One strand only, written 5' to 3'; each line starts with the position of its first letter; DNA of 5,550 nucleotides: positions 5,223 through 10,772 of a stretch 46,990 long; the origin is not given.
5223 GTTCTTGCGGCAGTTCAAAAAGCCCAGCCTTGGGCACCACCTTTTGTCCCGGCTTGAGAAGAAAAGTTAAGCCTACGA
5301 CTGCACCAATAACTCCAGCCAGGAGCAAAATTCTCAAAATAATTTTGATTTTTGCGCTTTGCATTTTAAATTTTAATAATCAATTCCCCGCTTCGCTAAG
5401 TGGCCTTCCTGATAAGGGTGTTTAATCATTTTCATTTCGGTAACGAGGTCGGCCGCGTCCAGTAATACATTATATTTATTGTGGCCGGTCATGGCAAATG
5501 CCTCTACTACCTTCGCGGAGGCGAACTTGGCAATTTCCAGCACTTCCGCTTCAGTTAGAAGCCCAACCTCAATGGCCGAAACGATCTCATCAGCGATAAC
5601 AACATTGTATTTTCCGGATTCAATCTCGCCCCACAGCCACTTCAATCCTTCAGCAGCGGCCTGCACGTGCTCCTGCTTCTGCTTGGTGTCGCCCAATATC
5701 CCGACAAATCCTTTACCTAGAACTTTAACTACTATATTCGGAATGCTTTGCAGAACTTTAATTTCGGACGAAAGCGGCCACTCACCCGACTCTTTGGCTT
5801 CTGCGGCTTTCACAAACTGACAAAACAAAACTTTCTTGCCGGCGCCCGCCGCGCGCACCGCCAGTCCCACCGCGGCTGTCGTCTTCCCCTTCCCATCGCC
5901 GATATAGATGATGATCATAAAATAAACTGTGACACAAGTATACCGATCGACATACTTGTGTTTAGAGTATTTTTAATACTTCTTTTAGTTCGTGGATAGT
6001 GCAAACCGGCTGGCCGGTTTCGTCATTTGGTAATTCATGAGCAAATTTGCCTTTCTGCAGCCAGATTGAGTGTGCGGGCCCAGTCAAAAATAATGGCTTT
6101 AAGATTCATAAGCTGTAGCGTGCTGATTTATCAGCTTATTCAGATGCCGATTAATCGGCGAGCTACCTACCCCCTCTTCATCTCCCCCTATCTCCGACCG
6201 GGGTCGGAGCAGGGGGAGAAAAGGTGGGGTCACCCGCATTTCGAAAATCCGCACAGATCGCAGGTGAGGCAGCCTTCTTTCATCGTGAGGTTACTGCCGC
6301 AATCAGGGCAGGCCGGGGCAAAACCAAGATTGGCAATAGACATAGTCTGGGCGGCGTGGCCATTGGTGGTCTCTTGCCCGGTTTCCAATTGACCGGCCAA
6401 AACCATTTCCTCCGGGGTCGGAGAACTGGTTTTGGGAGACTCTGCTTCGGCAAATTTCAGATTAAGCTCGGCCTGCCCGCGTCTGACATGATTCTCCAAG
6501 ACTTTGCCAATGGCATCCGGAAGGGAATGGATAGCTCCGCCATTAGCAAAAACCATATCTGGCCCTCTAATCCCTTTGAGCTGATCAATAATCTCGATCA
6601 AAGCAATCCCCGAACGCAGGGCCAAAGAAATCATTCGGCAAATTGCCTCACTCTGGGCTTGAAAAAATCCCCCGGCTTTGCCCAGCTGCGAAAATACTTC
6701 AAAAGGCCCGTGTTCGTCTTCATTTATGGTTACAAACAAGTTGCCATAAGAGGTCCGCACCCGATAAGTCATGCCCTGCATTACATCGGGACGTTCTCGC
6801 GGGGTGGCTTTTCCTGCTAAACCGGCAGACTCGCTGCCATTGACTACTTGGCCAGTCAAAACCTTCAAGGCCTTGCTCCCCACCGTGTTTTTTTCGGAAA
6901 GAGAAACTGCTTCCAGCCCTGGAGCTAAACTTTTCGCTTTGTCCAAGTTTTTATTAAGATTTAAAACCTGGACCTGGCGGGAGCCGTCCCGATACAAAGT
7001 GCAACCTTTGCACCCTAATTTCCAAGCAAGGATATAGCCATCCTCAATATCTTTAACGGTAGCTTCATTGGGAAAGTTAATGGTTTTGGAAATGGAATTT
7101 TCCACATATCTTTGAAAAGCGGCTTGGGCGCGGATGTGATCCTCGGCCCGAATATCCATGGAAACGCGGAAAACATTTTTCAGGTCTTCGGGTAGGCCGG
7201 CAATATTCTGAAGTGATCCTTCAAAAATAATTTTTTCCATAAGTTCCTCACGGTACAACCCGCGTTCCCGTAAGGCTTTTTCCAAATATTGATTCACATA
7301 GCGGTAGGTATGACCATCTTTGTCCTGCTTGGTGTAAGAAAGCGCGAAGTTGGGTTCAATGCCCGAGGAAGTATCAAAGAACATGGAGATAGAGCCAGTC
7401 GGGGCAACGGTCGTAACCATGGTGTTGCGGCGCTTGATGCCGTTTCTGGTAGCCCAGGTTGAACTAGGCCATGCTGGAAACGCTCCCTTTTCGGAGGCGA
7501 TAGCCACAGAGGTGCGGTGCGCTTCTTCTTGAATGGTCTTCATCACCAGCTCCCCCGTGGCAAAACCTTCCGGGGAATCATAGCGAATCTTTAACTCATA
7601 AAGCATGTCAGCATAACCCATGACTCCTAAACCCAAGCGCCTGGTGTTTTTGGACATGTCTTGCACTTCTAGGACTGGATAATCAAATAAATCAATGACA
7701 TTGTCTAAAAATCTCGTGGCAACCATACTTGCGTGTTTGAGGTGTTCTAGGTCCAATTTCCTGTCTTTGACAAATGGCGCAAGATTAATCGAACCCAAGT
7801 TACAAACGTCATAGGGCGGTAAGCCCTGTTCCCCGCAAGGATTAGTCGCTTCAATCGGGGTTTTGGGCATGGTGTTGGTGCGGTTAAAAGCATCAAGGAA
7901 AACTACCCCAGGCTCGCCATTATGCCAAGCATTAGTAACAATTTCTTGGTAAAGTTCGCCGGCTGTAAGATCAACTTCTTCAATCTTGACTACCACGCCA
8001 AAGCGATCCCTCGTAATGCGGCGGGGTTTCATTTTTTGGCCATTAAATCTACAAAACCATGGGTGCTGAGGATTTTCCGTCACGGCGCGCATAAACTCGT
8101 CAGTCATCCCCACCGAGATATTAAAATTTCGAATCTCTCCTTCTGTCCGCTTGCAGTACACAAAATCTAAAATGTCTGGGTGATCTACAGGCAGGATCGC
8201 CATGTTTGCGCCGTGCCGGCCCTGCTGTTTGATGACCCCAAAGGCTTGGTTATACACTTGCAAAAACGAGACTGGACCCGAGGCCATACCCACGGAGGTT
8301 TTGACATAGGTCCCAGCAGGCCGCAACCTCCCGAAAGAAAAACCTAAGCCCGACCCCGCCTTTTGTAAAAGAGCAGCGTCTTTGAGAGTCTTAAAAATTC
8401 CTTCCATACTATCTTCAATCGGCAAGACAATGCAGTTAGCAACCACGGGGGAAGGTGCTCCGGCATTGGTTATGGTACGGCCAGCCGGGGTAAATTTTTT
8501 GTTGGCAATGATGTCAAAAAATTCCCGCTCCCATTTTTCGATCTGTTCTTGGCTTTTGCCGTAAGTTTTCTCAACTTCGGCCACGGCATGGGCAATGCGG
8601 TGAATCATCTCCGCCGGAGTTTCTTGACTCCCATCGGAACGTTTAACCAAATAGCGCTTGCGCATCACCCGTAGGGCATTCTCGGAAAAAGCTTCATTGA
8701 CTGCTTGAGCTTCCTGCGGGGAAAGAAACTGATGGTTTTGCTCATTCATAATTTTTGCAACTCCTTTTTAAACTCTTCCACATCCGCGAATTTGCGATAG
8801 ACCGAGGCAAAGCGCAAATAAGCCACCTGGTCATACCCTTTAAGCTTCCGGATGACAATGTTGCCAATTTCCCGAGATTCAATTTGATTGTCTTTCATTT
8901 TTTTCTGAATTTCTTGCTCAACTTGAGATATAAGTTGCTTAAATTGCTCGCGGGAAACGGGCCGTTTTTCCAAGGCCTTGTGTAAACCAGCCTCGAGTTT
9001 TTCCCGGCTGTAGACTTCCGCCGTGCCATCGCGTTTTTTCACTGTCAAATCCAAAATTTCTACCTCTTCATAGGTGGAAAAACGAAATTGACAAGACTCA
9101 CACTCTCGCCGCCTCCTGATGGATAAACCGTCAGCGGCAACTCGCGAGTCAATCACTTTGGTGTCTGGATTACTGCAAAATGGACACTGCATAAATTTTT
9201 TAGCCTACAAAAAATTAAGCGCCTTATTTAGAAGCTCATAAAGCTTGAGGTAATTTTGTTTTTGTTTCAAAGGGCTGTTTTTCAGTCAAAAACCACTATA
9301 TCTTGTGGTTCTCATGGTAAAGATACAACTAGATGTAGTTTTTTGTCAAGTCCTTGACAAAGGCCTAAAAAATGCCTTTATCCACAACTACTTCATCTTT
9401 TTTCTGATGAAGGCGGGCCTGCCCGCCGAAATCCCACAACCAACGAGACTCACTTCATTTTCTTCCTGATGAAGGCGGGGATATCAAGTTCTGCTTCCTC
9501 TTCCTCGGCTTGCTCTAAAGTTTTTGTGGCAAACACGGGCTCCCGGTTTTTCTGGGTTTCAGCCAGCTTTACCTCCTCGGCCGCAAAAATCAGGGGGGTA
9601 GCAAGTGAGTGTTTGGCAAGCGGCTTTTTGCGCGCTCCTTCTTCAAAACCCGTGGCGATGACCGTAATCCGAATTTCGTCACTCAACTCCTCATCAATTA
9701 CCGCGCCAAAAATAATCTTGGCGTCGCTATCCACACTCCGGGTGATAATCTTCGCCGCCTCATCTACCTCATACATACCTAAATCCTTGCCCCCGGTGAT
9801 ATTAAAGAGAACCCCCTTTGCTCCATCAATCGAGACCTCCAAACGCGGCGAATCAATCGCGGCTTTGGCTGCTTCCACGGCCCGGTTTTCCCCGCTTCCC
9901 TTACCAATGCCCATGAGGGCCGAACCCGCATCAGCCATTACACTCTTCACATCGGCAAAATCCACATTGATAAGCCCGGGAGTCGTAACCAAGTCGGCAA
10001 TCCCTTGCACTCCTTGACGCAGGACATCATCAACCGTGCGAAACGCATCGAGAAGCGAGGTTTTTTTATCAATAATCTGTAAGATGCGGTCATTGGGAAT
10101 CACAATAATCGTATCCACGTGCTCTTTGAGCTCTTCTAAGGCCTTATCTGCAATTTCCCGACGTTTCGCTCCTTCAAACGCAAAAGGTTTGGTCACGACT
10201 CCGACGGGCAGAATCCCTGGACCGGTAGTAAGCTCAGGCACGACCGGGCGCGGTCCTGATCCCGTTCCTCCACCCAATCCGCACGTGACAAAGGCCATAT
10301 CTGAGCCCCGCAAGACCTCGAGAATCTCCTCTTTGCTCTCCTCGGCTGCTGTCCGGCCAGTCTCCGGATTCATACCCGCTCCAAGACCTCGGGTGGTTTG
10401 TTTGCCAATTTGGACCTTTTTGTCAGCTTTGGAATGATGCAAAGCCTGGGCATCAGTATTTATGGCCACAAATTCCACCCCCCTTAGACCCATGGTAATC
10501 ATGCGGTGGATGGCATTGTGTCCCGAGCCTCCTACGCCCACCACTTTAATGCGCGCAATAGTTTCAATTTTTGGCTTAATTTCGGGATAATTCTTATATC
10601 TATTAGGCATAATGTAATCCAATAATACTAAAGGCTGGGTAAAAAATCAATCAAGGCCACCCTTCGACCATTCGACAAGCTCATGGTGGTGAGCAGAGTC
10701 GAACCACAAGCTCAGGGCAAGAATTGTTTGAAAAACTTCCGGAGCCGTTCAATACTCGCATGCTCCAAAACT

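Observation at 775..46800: Window-wide spread of GC-rich nested palindromes that supply start regions, stop codons and internal loops of genes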

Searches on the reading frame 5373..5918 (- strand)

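Call 41: search_protein_families(library=pfam, proteins=[window:5373-5918:-], max_evalue=0.01)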
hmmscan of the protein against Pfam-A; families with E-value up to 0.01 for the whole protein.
window:5373-5918:- (181 aa): 1 family
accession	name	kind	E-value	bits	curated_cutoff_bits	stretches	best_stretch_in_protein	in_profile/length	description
PF02572.21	CobA_CobO_BtuR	-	4.8e-48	164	25.7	1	1-181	4-172/172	ATP:corrinoid adenosyltransferase BtuR/CobO/CobP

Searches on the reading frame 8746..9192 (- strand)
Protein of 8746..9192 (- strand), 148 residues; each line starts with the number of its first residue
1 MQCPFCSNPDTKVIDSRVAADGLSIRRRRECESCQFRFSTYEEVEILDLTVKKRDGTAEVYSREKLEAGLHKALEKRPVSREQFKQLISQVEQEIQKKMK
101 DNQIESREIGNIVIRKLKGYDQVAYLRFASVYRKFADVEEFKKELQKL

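Call 41: search_protein_families(library=pfam, proteins=[window:8746-9192:-], max_evalue=0.01)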
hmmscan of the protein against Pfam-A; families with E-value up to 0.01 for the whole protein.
window:8746-9192:- (148 aa): 3 families
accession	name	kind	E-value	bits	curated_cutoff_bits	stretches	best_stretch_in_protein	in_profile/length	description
PF03477.21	ATP-cone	-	1.4e-21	77.2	25.8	1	50-137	2-87/88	ATP cone domain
PF22811.2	Zn_ribbon_NrdR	-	4.4e-21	75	27.2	1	1-42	1-42/42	Transcriptional repressor NrdR-like, N-terminal domain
PF04065.20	Not3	-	0.0026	17.6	25.8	1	41-103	17-79/231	Not1 N-terminal domain, CCR4-Not complex component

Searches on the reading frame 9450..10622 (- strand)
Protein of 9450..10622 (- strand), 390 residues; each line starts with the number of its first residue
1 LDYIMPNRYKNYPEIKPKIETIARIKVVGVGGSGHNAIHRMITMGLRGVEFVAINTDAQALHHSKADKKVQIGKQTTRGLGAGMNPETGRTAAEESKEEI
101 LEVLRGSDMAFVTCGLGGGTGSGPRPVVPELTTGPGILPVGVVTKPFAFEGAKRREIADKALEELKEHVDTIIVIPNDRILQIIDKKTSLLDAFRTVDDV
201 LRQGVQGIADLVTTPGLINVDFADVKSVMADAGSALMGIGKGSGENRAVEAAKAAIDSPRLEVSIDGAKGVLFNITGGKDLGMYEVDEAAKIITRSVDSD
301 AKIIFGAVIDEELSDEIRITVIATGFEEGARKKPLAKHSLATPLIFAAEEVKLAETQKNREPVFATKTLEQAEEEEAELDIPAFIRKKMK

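Call 12: search_protein_families(library=pfam, proteins=[window:9450-10622:-])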
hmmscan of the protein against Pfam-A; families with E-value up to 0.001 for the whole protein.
window:9450-10622:- (390 aa): 2 families
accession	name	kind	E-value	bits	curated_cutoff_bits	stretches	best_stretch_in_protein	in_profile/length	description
PF00091.31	Tubulin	-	1.9e-44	152.6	33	1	24-185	1-190/190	Tubulin/FtsZ family, GTPase domain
PF12327.13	FtsZ_C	-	1.5e-36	125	27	1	233-327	1-95/95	FtsZ family, C-terminal domain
